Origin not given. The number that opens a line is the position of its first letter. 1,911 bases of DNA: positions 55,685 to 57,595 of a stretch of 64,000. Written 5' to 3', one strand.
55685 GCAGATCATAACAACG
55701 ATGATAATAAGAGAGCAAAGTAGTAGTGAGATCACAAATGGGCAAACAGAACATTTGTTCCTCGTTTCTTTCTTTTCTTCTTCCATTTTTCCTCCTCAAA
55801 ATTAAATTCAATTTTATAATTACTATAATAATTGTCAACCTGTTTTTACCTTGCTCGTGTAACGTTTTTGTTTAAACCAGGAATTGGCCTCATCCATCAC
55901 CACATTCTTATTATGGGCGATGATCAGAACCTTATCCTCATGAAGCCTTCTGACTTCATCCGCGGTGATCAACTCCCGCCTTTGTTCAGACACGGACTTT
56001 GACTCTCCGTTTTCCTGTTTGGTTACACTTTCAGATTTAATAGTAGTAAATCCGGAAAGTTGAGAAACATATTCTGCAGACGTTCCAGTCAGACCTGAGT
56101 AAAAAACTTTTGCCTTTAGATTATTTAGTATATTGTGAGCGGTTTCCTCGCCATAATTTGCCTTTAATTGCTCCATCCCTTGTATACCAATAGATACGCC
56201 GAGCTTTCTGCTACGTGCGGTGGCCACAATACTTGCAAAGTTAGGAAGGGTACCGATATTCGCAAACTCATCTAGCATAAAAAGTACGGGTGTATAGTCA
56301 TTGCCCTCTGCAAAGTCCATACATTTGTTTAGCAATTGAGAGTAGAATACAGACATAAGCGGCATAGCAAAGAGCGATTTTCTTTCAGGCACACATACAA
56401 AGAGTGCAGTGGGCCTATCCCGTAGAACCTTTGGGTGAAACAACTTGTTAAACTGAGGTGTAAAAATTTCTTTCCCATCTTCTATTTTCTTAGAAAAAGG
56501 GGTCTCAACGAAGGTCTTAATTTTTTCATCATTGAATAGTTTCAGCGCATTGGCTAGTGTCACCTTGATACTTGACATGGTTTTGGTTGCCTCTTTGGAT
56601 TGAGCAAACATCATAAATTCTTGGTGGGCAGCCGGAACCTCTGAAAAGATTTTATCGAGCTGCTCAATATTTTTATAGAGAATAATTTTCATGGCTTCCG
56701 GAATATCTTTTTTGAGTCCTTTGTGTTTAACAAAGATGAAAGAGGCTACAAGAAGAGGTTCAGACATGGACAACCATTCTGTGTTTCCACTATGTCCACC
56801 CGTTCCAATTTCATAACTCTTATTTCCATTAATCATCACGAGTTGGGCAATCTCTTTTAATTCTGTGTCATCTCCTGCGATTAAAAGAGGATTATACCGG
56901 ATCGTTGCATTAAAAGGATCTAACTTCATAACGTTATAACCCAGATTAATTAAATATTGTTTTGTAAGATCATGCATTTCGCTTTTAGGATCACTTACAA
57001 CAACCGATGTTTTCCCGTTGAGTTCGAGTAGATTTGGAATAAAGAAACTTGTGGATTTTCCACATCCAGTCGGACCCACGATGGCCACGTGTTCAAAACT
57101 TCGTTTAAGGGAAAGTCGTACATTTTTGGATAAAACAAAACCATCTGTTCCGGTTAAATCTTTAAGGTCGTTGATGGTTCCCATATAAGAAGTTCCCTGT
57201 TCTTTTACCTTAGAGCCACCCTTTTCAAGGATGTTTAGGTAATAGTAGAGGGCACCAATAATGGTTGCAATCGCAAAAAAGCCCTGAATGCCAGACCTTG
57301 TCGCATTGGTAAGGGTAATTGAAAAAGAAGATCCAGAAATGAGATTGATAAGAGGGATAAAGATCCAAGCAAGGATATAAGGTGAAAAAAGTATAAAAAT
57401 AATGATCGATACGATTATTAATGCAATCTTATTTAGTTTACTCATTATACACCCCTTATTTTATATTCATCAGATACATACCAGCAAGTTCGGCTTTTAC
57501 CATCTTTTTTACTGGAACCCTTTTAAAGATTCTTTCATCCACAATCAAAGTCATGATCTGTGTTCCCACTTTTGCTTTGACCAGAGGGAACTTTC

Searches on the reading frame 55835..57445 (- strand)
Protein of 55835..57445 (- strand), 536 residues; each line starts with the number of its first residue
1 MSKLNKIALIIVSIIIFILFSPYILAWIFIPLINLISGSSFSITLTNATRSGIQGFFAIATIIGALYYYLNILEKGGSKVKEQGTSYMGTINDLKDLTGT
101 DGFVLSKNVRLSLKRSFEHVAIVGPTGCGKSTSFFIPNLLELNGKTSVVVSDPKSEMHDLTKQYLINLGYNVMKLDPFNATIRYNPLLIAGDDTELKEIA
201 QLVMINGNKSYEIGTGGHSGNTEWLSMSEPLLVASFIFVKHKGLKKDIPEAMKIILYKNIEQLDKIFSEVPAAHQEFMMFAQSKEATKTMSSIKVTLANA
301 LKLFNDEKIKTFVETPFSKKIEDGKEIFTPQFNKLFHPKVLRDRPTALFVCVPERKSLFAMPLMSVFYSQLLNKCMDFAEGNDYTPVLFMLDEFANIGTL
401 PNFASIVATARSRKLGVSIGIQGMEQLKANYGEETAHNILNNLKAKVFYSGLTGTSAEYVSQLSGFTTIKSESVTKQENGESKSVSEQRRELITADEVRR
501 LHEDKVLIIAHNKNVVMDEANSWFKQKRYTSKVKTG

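Call 3: search_protein_families(library=pfam, proteins=[window:55835-57445:-], max_evalue=1)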
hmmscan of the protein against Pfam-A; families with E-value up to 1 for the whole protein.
window:55835-57445:- (536 aa): 7 families
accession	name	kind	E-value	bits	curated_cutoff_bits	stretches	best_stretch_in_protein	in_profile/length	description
PF02534.20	T4SS-DNA_transf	-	1.6e-62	212.3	20.1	2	336-533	251-455/468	Type IV secretory system Conjugative DNA transfer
PF12696.13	TraG-D_C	-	2.6e-29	102.1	22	1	386-502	1-125/126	TraM recognition site of TraD and TraG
PF10412.15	TrwB_AAD_bind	-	9.7e-23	81.1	20.5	1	111-506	9-371/387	Type IV secretion-system coupling protein DNA-binding domain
PF01935.23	DUF87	-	5.2e-06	27.1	23.2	1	109-207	14-105/220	Helicase HerA, central domain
PF00270.35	DEAD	-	0.00083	19.6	26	1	118-170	15-70/167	DEAD/DEAH box helicase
PF00005.33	ABC_tran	-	0.0033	18.5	25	1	107-134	2-28/137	ABC transporter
PF04851.21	ResIII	-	0.058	13.7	22.5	0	107-150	13-59/164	Type III restriction enzyme, res subunit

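Call 5: search_protein_families(library=ncbifam, proteins=[window:55835-57445:-], max_evalue=1)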
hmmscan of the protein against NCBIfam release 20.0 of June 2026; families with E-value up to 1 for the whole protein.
window:55835-57445:- (536 aa): 41 families (the best 25 are shown)
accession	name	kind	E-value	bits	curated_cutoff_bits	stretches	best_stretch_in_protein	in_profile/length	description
NF045973.1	conju_CD1115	equivalog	1.2e-70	238.6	250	1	103-529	10-441/442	VirD4-like conjugal transfer protein, CD1115 family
NF010424.0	PRK13850.1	equivalog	2.3e-25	88.9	681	2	341-516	344-523/670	type IV secretion system ATPase VirD4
NF010472.0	PRK13897.1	equivalog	5.1e-25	88.1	728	2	361-533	381-560/657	type IV secretion system component VirD4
NF010394.0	PRK13822.1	subfamily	9.1e-21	74.3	443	2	339-516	432-614/643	conjugal transfer coupling protein TraG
NF010450.0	PRK13876.1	subfamily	1.7e-19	69.5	674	2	342-534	356-554/667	IncP-type conjugal transfer protein TraG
NF010453.0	PRK13880.1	subfamily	9.2e-16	57.2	586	2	343-502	388-562/630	conjugal transfer coupling protein TraG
TIGR02759.1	TraD_Ftype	equivalog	3.1e-15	56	521.35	1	115-472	174-494/566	type IV conjugative transfer system coupling protein TraD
TIGR02767.1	TraG-Ti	equivalog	9.3e-15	54.5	686.2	2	348-530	429-615/623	Ti-type conjugative transfer system protein TraG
NF041326.1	Bacteroid_MobC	subfamily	1.1e-14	53.8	900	1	387-529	458-592/655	conjugal transfer protein MobC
TIGR03743.1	SXT_TraD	subfamily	1.4e-06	27.1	366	2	378-484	479-585/636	conjugative transfer system coupling protein TraD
NF010254.0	PRK13700.1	subfamily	1.1e-05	24.1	1221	1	361-463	395-496/735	F-type conjugal transfer protein TraD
NF053655.1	CedD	equivalog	0.00033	19.5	600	1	56-180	165-284/527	DNA-translocating ATPase CedD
NF050066.1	LPSTprtrPglK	equivalog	0.00045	18.8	1000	1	100-199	359-454/558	BC-type lipopolysaccharide transporter PglK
NF008364.0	PRK11160.1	equivalog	0.0022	16.7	630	1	107-192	357-439/575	heme ABC transporter ATP-binding protein/permease CydC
TIGR00929.1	VirB4_CagE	subfamily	0.0026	16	643.1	1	371-493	623-743/792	VirB4 family type IV secretion/conjugal transfer ATPase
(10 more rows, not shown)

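Call 24: search_protein_families(library=padloc, proteins=[window:55835-57445:-], max_evalue=1)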
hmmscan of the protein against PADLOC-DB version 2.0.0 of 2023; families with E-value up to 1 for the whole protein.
window:55835-57445:- (536 aa): 7 families
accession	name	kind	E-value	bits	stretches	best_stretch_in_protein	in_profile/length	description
PDLC04140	mad8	-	2.8e-07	28.4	1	101-462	12-264/314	mads_8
PDLC04135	mad3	-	2.9e-06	25.1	1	102-272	9-156/374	mads_3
PDLC04103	HerA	-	1.1e-05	22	1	108-165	162-220/579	-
PDLC02861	DpdF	-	0.014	11.7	1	121-163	47-87/611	DpdF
PDLC01439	typeIV_DinG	-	0.017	11.8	1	108-163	26-78/575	CAS-IV-A; associated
PDLC02870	DpdF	-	0.03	10.8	1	122-163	33-72/534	DpdF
PDLC02864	DpdF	-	0.033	11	1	119-153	39-71/610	DpdF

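Call 40: find_homologous_proteins(query=window:55835-57445:-, max_evalue=1e-10)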
Query window:55835-57445:- (536 aa): 613 proteins with E <= 1e-10 among 8000 candidates; the best 120 are listed.
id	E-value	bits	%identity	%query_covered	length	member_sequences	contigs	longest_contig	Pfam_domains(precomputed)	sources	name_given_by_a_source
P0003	0.0e+0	1181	100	100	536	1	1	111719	PF10412.16,PF01935.24,PF02534.21,PF12696.14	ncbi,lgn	-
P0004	3.0e-250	849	72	98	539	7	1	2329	PF10412.16,PF01935.24,PF02534.21,PF12696.14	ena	-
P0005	5.8e-247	838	71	99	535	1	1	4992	PF10412.16,PF01935.24,PF02534.21,PF12696.14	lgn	-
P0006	1.4e-245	833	71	99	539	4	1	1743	PF10412.16,PF01935.24,PF02534.21,PF12696.14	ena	-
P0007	1.9e-234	797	76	87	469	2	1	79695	PF10412.16,PF02534.21,PF12696.14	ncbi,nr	ncbi:MAG: type IV secretory system conjugative DNA transfer family protein [Clostridia bacterium]|nr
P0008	3.8e-233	792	68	99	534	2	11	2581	PF10412.16,PF01935.24,PF02534.21,PF12696.14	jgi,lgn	-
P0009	4.7e-221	753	65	98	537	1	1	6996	PF10412.16,PF02534.21,PF12696.14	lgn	-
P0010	1.3e-212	725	63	97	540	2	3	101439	PF10412.16,PF02534.21,PF12696.14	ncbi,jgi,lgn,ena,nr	ncbi:MAG TPA: hypothetical protein DCP90_06425 [Clostridiales bacterium]|nr:MAG: hypothetical protei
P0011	1.3e-211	721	62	98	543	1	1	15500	PF10412.16,PF02534.21,PF12696.14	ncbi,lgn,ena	-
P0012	1.7e-207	708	67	85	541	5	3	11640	PF10412.16,PF00270.36,PF02534.21,PF12696.14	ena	-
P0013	1.2e-182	626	57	97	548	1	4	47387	PF10412.16,PF01935.24,PF02534.21,PF12696.14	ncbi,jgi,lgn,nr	ncbi:MAG: type IV secretory system conjugative DNA transfer family protein [Clostridia bacterium]|jg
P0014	4.1e-181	621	62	86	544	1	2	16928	PF10412.16,PF02534.21,PF12696.14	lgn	-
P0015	6.7e-176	604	55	97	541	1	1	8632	PF10412.16,PF00270.36,PF01935.24,PF02534.21,PF12696.14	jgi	-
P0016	4.0e-152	525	53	86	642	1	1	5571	PF10412.16,PF02534.21,PF12696.14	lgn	-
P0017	4.6e-152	525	52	90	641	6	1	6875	PF10412.16,PF02534.21,PF12696.14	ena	-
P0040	6.9e-150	518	53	86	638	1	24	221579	PF10412.16,PF02534.21,PF12696.14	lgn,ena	-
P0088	9.8e-125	435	43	98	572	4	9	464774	PF10412.16,PF02534.21,PF12696.14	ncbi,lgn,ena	-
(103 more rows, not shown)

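Call 44: find_encoding_contigs(protein=P0007, flank=10000, max_places=2)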
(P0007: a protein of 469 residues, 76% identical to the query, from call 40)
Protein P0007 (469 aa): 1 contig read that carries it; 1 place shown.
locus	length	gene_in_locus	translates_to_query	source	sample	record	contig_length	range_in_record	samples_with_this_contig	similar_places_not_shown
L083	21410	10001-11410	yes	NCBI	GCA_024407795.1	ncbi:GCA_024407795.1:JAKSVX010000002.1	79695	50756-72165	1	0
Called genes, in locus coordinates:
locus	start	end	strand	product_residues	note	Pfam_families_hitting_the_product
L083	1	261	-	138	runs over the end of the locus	PF07833:Cu_amine_oxidN1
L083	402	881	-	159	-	PF00383:dCMP_cyt_deam_1, PF14437:MafB19-deam, PF14439:Bd3614-deam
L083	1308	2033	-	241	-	PF01553:Acyltransferase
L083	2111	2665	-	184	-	-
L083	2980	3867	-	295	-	PF01513:NAD_kinase, PF20143:NAD_kinase_C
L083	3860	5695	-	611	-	PF01541:GIY-YIG, PF27096:UvrC_M, PF22920:UvrC_RNaseH, PF08459:UvrC_RNaseH_dom, PF14520:HHH_5, PF12826:HHH_2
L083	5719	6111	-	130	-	-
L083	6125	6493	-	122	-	PF01478:Peptidase_A24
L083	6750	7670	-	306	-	PF21694:DNA_pol3_delta_C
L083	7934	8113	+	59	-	PF00037:Fer4 (weak), PF13237:Fer4_10, PF14697:Fer4_21, PF12838:Fer4_7, PF13187:Fer4_9, PF12797:Fer4_2 (weak), PF12837:Fer4_6, PF00037:Fer4, +6 more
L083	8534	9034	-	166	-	PF00395:SLH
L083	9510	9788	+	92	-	-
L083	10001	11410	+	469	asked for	PF02534:T4SS-DNA_transf, PF10412:TrwB_AAD_bind, PF02534:T4SS-DNA_transf, PF12696:TraG-D_C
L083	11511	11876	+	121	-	-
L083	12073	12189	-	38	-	PF07929:PRiA4_ORF3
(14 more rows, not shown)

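Call 45: find_encoding_contigs(protein=P0010, flank=10000, max_places=2)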
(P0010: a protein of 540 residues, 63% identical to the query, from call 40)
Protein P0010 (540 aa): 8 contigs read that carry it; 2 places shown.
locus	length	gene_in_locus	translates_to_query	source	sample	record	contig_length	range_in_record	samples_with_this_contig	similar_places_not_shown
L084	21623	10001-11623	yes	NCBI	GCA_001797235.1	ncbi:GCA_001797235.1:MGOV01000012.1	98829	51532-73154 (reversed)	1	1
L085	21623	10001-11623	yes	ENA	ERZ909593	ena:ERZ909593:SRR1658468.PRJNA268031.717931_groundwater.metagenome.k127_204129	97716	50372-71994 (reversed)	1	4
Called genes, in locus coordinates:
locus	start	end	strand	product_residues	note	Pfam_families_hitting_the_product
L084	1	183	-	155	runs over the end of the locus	-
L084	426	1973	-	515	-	PF07963:N_methyl (weak), PF19078:Big_12, PF19789:DUF6273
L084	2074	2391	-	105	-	PF18765:Polbeta, PF01909:NTP_transf_2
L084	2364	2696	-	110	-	PF05168:HEPN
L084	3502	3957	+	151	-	PF01810:LysE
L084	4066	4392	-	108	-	-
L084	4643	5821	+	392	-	PF01548:DEDD_Tnp_IS110, PF02371:Transposase_20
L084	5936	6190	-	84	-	PF13711:DUF4160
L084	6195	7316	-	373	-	PF02350:Epimerase_2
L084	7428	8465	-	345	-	PF00953:Glycos_transf_4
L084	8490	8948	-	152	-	PF02502:LacAB_rpiB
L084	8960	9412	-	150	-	PF01451:LMWPc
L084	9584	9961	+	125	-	-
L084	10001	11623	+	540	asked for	PF02534:T4SS-DNA_transf, PF10412:TrwB_AAD_bind, PF02534:T4SS-DNA_transf, PF12696:TraG-D_C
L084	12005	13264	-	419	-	PF07690:MFS_1 (weak), PF13347:MFS_2, PF07690:MFS_1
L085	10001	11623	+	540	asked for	PF02534:T4SS-DNA_transf, PF10412:TrwB_AAD_bind, PF02534:T4SS-DNA_transf, PF12696:TraG-D_C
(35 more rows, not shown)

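Call 61: find_encoding_contigs(protein=P0013, flank=8000, max_places=1)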
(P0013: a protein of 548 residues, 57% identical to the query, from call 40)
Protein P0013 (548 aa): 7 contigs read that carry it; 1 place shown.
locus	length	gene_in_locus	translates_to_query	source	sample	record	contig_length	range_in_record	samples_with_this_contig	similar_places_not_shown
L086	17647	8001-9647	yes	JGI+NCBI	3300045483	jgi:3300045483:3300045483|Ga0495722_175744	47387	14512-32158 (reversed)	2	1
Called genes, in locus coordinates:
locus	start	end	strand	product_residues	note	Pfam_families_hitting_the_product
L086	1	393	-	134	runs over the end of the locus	-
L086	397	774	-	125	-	-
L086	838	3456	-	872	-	PF00133:tRNA-synt_1, PF01406:tRNA-synt_1e (faint), PF09334:tRNA-synt_1g, PF21349:RUBY_RBDX (faint), PF13603:tRNA-synt_1_2, PF09334:tRNA-synt_1g, PF08264:Anticodon_1, PF10458:Val_tRNA-synt_C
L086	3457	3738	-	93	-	-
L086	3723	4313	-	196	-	PF05175:MTS, PF13489:Methyltransf_23 (weak), PF06325:PrmA, PF03602:Cons_hypoth95 (weak), PF13847:Methyltransf_31, PF08242:Methyltransf_12, PF13649:Methyltransf_25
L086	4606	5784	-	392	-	-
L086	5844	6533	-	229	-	PF00149:Metallophos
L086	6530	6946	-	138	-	-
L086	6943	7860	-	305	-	PF04055:Radical_SAM, PF16199:Radical_SAM_C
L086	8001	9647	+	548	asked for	PF02534:T4SS-DNA_transf, PF01935:DUF87 (faint), PF10412:TrwB_AAD_bind, PF12696:TraG-D_C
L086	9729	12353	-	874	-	PF01326:PPDK_N, PF00391:PEP-utilizers, PF02896:PEP-utilizers_C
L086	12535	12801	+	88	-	PF01649:Ribosomal_S20p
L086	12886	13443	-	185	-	-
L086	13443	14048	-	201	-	-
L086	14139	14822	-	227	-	PF00072:Response_reg, PF00486:Trans_reg_C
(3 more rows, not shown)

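Call 62: find_encoding_contigs(protein=P0040, flank=8000, max_places=1)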
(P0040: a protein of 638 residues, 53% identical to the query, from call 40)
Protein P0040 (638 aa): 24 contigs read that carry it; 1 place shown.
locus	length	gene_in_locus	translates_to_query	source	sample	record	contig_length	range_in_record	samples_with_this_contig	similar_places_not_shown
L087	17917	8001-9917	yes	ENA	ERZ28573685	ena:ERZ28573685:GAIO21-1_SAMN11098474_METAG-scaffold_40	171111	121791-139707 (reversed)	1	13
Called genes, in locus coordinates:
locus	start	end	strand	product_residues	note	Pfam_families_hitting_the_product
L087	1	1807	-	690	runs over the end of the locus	PF08206:OB_RNB (faint), PF17876:CSD2, PF00773:RNB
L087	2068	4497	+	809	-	PF00149:Metallophos, PF12850:Metallophos_2, PF02463:SMC_N (weak), PF13175:AAA_15 (weak), PF13476:AAA_23 (weak)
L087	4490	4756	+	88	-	-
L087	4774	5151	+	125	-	-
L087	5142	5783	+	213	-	PF13175:AAA_15 (weak)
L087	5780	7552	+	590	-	PF01935:DUF87, PF00004:AAA (faint)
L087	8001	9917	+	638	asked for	PF02534:T4SS-DNA_transf, PF10412:TrwB_AAD_bind, PF12696:TraG-D_C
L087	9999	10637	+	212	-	-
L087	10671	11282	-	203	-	-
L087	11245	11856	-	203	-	-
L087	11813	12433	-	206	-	-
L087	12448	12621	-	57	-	-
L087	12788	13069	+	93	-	-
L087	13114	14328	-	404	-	-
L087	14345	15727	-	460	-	PF14284:PcfJ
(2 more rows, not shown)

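Call 63: find_encoding_contigs(protein=P0088, flank=8000, max_places=1)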
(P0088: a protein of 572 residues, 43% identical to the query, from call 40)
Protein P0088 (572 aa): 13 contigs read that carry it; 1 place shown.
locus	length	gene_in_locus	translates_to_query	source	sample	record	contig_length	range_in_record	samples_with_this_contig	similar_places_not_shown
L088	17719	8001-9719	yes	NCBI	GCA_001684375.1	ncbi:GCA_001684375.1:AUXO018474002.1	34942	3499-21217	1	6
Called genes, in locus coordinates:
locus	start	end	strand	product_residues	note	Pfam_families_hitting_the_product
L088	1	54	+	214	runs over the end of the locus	PF27462:RecX_N, PF21982:RecX_HTH1, PF02631:RecX_HTH2, PF21981:RecX_HTH3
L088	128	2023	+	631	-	PF17657:DNA_pol3_finger, PF14579:HHH_6, PF01336:tRNA_anti-codon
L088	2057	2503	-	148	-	-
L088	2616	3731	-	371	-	-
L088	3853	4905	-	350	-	-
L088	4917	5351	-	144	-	PF01797:Y1_Tnp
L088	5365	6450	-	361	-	-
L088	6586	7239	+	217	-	PF01478:Peptidase_A24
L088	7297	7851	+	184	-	-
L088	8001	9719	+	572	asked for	PF02534:T4SS-DNA_transf, PF10412:TrwB_AAD_bind, PF12696:TraG-D_C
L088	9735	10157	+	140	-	-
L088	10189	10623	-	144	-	-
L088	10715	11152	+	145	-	PF18895:T4SS_pilin (faint)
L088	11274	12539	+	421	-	-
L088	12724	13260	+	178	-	-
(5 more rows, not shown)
